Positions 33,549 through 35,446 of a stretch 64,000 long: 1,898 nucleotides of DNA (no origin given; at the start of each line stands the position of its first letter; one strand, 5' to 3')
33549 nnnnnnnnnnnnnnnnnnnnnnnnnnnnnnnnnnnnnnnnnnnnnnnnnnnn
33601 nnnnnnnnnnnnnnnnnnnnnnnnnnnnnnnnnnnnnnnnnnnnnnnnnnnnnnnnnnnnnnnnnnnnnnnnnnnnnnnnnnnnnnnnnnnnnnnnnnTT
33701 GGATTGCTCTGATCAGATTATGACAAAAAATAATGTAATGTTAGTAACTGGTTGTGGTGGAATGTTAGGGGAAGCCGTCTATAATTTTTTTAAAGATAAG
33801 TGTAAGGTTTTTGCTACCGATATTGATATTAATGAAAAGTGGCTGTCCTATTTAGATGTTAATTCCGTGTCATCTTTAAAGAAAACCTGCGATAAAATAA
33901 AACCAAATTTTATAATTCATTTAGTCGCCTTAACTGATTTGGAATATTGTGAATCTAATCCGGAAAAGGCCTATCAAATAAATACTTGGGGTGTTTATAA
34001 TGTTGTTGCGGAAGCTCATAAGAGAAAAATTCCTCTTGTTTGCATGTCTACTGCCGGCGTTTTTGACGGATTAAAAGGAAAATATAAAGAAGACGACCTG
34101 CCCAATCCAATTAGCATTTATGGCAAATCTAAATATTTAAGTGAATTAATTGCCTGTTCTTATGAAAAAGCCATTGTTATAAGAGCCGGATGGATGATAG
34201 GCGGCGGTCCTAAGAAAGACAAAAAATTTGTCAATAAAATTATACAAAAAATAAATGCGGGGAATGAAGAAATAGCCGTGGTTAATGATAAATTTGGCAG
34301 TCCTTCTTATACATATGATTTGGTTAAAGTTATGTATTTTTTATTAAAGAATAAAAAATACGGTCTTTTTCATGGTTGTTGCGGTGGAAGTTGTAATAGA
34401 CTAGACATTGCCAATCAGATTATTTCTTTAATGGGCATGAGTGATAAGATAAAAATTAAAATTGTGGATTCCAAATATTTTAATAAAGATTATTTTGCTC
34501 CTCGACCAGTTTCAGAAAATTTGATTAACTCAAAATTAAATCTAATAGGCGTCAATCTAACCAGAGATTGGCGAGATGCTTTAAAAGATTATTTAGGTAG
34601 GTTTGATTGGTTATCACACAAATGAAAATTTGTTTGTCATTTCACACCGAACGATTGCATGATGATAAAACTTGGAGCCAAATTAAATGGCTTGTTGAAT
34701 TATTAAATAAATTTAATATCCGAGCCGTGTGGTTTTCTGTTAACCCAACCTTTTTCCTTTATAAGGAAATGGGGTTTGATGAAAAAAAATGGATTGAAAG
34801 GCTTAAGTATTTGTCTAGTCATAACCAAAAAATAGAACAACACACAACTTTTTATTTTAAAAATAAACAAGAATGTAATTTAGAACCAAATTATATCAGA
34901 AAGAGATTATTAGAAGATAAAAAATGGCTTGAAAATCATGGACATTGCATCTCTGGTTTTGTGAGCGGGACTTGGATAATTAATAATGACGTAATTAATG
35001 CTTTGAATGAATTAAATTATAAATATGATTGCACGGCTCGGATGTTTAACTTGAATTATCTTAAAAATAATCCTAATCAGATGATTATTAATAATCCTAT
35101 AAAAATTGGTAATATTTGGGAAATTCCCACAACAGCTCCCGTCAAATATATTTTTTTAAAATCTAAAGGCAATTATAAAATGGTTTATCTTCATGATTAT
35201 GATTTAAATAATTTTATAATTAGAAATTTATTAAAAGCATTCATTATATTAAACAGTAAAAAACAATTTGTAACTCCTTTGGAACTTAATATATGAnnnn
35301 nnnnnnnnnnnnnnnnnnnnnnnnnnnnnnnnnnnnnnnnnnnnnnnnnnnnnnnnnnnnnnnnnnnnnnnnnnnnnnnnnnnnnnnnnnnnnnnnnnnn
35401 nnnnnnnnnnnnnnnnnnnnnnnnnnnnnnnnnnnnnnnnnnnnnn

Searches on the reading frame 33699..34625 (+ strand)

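Call 14: search_protein_families(library=pfam, proteins=[window:33699-34625:+], max_evalue=0.00001)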
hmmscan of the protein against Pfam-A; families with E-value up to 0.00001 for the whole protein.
window:33699-34625:+ (308 aa): 4 families
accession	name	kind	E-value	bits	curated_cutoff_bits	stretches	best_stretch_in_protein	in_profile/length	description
PF04321.23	RmlD_sub_bind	-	8.3e-55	186.3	27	1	14-301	3-284/287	RmlD substrate binding domain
PF01370.27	Epimerase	-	2.6e-20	73.3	20.9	1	14-219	1-228/240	NAD dependent epimerase/dehydratase family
PF16363.11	GDP_Man_Dehyd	-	1.5e-13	51.4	27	1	49-226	56-247/332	GDP-mannose 4,6 dehydratase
PF02719.21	Polysacc_synt_2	-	6.1e-10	39.2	20.2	1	52-158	61-155/293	Polysaccharide biosynthesis protein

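Call 35: search_protein_families(library=ncbifam, proteins=[window:33699-34625:+], max_evalue=1e-10)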
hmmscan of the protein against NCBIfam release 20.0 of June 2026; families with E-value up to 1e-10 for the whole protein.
window:33699-34625:+ (308 aa): 3 families
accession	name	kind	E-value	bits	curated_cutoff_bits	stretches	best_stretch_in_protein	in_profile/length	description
TIGR01214.1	rmlD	equivalog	2.9e-55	187.4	224.05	1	14-299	2-282/285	dTDP-4-dehydrorhamnose reductase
NF007440.0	PRK09987.1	equivalog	4.8e-17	62.2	308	1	53-243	39-232/299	dTDP-4-dehydrorhamnose reductase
TIGR02622.1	CDP_4_6_dhtase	equivalog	4.7e-11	42.4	278.45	1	50-197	59-221/352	CDP-glucose 4,6-dehydratase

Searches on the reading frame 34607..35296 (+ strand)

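Call 14: search_protein_families(library=pfam, proteins=[window:34607-35296:+], max_evalue=0.00001)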
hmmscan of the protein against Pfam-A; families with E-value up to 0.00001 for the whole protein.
window:34607-35296:+ (229 aa): 0 families

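Call 34: search_protein_families(library=pfam, proteins=[window:34607-35296:+], max_evalue=0.001)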
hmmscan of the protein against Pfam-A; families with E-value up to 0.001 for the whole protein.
window:34607-35296:+ (229 aa): 1 family
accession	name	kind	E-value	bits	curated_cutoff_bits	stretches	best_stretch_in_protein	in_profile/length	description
PF10096.14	DUF2334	-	3.4e-05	24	26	1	16-210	5-201/203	Uncharacterized protein conserved in bacteria (DUF2334)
